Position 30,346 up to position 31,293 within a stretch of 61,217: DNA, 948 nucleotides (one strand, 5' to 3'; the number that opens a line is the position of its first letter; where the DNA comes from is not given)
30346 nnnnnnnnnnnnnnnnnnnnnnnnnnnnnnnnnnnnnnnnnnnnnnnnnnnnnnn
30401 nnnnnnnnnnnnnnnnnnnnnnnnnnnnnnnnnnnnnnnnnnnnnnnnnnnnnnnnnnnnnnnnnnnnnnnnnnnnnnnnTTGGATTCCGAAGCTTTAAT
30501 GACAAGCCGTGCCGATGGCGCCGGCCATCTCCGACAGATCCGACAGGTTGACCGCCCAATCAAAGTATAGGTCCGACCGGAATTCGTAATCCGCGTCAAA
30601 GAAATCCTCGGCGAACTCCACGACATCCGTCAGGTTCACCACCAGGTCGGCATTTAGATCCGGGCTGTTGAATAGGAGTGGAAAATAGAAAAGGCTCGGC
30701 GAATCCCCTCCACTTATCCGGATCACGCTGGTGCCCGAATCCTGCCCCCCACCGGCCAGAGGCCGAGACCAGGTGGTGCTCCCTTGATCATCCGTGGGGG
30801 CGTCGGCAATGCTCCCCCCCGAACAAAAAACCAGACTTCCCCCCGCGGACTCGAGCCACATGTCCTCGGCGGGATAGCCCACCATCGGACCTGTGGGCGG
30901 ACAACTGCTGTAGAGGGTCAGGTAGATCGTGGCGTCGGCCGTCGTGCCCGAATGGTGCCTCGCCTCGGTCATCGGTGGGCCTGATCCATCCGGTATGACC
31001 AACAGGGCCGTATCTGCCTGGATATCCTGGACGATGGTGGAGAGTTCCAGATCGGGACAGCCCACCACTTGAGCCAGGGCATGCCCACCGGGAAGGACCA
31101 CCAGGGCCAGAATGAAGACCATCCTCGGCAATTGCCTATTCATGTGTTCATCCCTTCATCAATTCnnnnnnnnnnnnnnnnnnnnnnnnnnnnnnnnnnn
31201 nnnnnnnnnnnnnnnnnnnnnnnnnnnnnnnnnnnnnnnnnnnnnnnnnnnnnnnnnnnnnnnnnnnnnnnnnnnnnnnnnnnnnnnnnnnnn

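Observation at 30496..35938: Four-member family of ~215-aa secreted proteins: conserved unknown N-domain + degenerate dockerin-like C-terminus + penultimate Cys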

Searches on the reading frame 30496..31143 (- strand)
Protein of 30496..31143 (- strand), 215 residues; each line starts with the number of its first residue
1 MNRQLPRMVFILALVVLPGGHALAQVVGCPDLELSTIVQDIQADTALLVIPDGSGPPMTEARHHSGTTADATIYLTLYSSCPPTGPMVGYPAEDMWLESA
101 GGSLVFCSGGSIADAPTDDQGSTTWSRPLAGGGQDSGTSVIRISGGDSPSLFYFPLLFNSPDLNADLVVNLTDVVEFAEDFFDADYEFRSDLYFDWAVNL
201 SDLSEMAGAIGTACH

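Call 4: search_protein_families(library=pfam, proteins=[window:30496-31143:-], max_evalue=1)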
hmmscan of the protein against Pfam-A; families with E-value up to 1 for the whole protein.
window:30496-31143:- (215 aa): 0 families

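Call 5: search_protein_families(library=ncbifam, proteins=[window:30496-31143:-], max_evalue=1)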
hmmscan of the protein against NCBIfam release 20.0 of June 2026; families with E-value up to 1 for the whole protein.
window:30496-31143:- (215 aa): 1 family
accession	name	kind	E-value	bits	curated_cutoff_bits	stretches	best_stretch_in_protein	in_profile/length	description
NF047431.1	hiber_recruit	equivalog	0.12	11.3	375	1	91-120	294-323/402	ribosome hibernation factor-recruiting GTPase MRF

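Call 7: find_homologous_proteins(query=A1, max_evalue=0.001)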
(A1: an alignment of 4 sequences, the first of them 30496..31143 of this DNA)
Query A1 (4 sequences) (215 aa, profile of the alignment): 481 proteins with E <= 0.001 among 5143 candidates; the best 120 are listed.
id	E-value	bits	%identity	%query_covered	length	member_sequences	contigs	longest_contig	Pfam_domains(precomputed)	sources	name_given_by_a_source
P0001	2.3e-102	359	39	100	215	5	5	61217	-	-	-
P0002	1.7e-98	346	43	77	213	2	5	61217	-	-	-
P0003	5.8e-98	345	49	100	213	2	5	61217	PF00404.25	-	-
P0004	3.2e-92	326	89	100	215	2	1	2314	-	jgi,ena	-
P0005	3.7e-90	319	91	96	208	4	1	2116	-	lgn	-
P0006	5.3e-89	315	48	100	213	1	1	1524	-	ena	-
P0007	3.5e-81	290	60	97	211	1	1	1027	-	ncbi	-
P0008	2.3e-80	287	50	93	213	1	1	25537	-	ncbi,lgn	ncbi:MAG: hypothetical protein ABFS42_09005 [Candidatus Krumholzibacteriota bacterium]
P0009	5.3e-80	286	51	100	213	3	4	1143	-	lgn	-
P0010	6.0e-80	286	52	100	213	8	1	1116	-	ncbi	-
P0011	1.7e-79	284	50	100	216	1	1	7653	-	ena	-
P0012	1.2e-78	282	53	95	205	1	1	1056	-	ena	-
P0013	1.8e-78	281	48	96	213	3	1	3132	-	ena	-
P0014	9.6e-78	279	46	99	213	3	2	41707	-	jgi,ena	-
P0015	1.1e-77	278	65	100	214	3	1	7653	-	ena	-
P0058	1.3e-67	245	45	78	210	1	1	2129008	-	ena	-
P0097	2.5e-65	238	42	95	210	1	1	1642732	-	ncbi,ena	-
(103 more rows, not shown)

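Call 15: find_encoding_contigs(protein=P0058, flank=10000, max_places=3)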
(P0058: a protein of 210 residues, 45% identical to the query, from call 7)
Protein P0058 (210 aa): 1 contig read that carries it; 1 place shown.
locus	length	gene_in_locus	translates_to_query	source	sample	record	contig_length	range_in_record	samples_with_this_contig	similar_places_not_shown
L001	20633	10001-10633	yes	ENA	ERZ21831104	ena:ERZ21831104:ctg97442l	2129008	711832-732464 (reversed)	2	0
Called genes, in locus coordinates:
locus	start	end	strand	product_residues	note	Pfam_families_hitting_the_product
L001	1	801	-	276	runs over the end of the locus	PF04060:FeS, PF12838:Fer4_7 (weak), PF13187:Fer4_9 (weak), PF14697:Fer4_21, PF25160:LdpA_Fe-S-bd (weak), PF00037:Fer4 (weak), PF12837:Fer4_6 (weak)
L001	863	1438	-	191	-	PF02508:Rnf-Nqr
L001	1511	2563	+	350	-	PF02424:ApbE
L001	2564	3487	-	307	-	PF00149:Metallophos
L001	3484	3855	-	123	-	-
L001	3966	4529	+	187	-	PF12917:YfbR-like, PF13023:HD_3, PF01966:HD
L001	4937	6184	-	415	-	PF00890:FAD_binding_2, PF03486:HI0933_like, PF07992:Pyr_redox_2 (faint), PF13454:NAD_binding_9, PF13738:Pyr_redox_3 (faint), PF01266:DAO (weak), PF22780:HI0933_like_1st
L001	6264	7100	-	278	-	-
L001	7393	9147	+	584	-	-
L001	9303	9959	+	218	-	-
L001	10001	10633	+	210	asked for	-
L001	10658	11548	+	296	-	PF00561:Abhydrolase_1, PF12146:Hydrolase_4, PF12697:Abhydrolase_6, PF03096:Ndr (faint)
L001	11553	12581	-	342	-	PF00459:Inositol_P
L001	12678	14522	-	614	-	PF00117:GATase, PF02540:NAD_synthase (faint), PF00958:GMP_synt_C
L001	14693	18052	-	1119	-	PF08668:HDOD, PF24807:WD40_CDC20-Fz, PF25175:Beta-prop_WDR5, PF23409:Beta-prop_EML, PF24814:WD40_Prp19, PF25171:Beta-prop_WDR36-Utp21_1st, PF25173:Beta-prop_WDR3_1st, PF23381:Beta-prop_IFT122_1st, +20 more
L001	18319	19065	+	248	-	-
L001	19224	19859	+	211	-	-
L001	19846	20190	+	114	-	PF01022:HTH_5 (weak), PF12802:MarR_2 (weak), PF13601:HTH_34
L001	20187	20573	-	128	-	-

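Call 16: find_encoding_contigs(protein=P0097, flank=10000, max_places=3)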
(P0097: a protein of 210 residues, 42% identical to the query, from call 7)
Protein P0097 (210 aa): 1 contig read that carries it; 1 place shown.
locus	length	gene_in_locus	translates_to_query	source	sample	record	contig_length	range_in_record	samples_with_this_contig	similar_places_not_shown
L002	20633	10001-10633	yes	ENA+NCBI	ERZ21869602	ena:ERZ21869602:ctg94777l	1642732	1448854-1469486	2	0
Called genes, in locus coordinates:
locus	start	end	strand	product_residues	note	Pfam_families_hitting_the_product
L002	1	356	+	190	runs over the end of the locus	PF12917:YfbR-like, PF13023:HD_3, PF01966:HD (weak)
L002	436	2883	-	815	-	-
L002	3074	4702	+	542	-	PF03063:Prismane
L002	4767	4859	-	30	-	-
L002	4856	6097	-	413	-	PF00890:FAD_binding_2 (faint), PF01266:DAO (faint), PF03486:HI0933_like, PF07992:Pyr_redox_2 (faint), PF13454:NAD_binding_9, PF22780:HI0933_like_1st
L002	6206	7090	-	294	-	-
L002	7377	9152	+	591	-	-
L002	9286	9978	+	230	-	-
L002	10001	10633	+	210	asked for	-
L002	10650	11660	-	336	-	PF00459:Inositol_P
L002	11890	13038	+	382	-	-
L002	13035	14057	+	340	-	PF13649:Methyltransf_25 (faint), PF13489:Methyltransf_23, PF08241:Methyltransf_11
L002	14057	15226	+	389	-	PF13489:Methyltransf_23, PF08241:Methyltransf_11, PF08242:Methyltransf_12, PF13649:Methyltransf_25, PF13847:Methyltransf_31 (weak), PF22674:C2185-like_N (weak)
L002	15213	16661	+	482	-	PF01139:RtcB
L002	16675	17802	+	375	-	-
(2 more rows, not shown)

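Call 18: search_protein_representatives(alignment_id=A1)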
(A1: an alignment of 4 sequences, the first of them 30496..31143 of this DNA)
Query: 4 sequences, 216 profile positions. Proteins with E-value up to 0.001 (for the whole library): 1385; up to 1e-10: 802; up to 1e-30: 360. The best 150 are listed.
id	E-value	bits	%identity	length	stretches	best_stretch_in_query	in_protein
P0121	1.5e-108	377.6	-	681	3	32-215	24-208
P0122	2.8e-84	298.3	-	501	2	9-215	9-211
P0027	8.8e-76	270.5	-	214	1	3-216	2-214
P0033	1.8e-74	266.3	-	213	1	10-216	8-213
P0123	4.4e-73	261.7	-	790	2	29-200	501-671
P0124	4.5e-69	248.6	-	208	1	12-216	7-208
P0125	3.7e-68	245.6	-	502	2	29-215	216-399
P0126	1.7e-67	243.4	-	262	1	8-216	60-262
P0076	4.4e-67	242.1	-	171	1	2-168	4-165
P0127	1.1e-65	237.6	-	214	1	3-215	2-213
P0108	2.2e-65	236.6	-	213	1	11-216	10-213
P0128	1.6e-64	233.8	-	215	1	5-215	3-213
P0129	2.6e-64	233.1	-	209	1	9-216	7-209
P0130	2.5e-63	229.8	-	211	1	3-216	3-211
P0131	4.3e-63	229.1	-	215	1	6-216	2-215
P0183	2.1e-50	187.6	-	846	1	38-215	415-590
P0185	3.7e-50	186.8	-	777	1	28-216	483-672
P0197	4.8e-49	183.2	-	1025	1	12-215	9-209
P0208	4.3e-48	180.0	-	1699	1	39-216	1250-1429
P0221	4.1e-47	176.8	-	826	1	29-215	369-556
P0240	1.3e-45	171.9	-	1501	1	26-216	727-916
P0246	3.6e-45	170.5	-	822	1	18-216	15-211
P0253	9.2e-45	169.2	-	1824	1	33-213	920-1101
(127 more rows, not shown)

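Call 22: search_protein_families(library=pfam, proteins=[P0208, P0253, P0240, P0183, P0185, P0221, P0197, P0246], max_evalue=0.001)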
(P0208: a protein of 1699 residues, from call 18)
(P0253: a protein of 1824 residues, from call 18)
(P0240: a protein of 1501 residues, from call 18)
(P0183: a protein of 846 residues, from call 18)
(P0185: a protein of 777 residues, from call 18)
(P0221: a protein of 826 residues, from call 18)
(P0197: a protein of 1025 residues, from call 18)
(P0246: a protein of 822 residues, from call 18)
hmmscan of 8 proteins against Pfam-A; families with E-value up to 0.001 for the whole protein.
P0208 (1699 aa): 2 families
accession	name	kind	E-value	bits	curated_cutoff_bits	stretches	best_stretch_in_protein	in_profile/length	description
PF06119.19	NIDO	-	1.2e-13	51.9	25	2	699-753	3-55/186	Nidogen-like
PF13860.13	FlgD_ig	-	1.3e-09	38.3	27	1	1626-1678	16-69/79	FlgD Ig-like domain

P0253 (1824 aa): 1 family
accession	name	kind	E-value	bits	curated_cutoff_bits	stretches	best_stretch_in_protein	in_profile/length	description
PF13860.13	FlgD_ig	-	9.7e-07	29.1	27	1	1747-1811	9-75/79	FlgD Ig-like domain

P0240 (1501 aa): 1 family
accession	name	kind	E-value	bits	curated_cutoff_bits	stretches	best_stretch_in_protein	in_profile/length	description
PF13860.13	FlgD_ig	-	3.3e-07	30.6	27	1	1425-1482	12-69/79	FlgD Ig-like domain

P0183 (846 aa): 1 family
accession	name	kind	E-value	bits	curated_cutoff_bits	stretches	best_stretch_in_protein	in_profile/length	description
PF13860.13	FlgD_ig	-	4.5e-09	36.6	27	1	780-825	24-69/79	FlgD Ig-like domain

P0185 (777 aa): 2 families
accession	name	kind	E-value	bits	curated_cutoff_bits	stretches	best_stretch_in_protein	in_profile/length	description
PF13860.13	FlgD_ig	-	5.1e-08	33.2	27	1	709-765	21-76/79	FlgD Ig-like domain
PF18962.6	Por_Secre_tail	-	5.5e-05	23.8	27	1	693-730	2-35/75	Secretion system C-terminal sorting domain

P0221 (826 aa): 2 families
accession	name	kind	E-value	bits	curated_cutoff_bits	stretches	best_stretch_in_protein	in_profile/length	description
PF13860.13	FlgD_ig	-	9.7e-09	35.5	27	1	751-814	13-76/79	FlgD Ig-like domain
PF18962.6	Por_Secre_tail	-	0.00014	22.5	27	0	743-822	3-73/75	Secretion system C-terminal sorting domain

P0197 (1025 aa): 2 families
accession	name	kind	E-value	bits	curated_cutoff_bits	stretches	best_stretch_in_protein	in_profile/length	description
PF13860.13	FlgD_ig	-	0.00017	21.9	27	1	960-1014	23-77/79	FlgD Ig-like domain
PF18962.6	Por_Secre_tail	-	0.00024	21.8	27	0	943-1021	3-73/75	Secretion system C-terminal sorting domain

P0246 (822 aa): 2 families
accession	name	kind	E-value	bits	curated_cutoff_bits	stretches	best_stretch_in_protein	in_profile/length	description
PF13860.13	FlgD_ig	-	8.7e-06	26.1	27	1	747-807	13-73/79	FlgD Ig-like domain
PF18962.6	Por_Secre_tail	-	0.00014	22.6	27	1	738-818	2-73/75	Secretion system C-terminal sorting domain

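Call 31: search_protein_families(library=pfam, proteins=[L001:7387-9147:+], max_evalue=0.01)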
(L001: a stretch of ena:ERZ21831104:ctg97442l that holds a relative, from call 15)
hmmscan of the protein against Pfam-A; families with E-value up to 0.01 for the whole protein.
L001:7387-9147:+ (586 aa): 0 families

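Call 34: search_protein_families(library=ncbifam, proteins=[L001:7387-9147:+], max_evalue=0.01)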
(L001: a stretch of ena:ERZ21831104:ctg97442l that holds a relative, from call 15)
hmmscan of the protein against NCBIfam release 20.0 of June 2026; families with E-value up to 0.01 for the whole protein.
L001:7387-9147:+ (586 aa): 0 families

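Call 71: search_protein_families(library=ncbifam, proteins=[L001:6264-7100:-, P0246], max_evalue=1)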
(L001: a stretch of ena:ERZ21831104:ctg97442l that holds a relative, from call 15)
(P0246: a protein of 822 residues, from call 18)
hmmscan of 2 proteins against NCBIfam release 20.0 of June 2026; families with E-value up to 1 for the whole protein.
L001:6264-7100:- (278 aa): 1 family
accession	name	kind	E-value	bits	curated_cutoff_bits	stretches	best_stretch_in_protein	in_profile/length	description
TIGR01790.1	carotene-cycl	subfamily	0.13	11.3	209.5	1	184-233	281-330/387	lycopene cyclase family protein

P0246 (822 aa): 8 families
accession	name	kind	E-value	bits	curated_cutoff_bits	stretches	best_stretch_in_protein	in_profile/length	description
NF033707.1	T9SS_sortase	equivalog_domain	4.8e-08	31.1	420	1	732-811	996-1079/1095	type IX secretion system sortase PorU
TIGR04183.1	Por_Secre_tail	domain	1.1e-06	28.5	23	1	738-819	2-70/72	T9SS type A sorting domain-containing protein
NF052323.1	T9SSA_dep_M6i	equivalog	2.7e-06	25.6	600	1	737-818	960-1035/1043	T9SS-dependent M6-like inactivated metalloprotease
NF038113.1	T9SSA_dep_M36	equivalog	0.00053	18.2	885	1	733-819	791-867/869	T9SS-dependent M36 family metallopeptidase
NF005176.1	PRK06655.1-1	equivalog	0.0032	17.4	230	1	759-817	100-157/197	flagellar hook assembly protein FlgD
NF009452.0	PRK12812.1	equivalog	0.018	14.3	258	1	758-807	154-204/289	flagellar basal body rod modification protein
NF052228.1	T9SS_PorZ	equivalog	0.059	11.8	260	1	738-809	676-742/757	type IX secretion system anionic LPS delivery protein PorZ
NF009453.0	PRK12813.1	equivalog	0.18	11.3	264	1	774-814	138-178/223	flagellar basal body rod modification protein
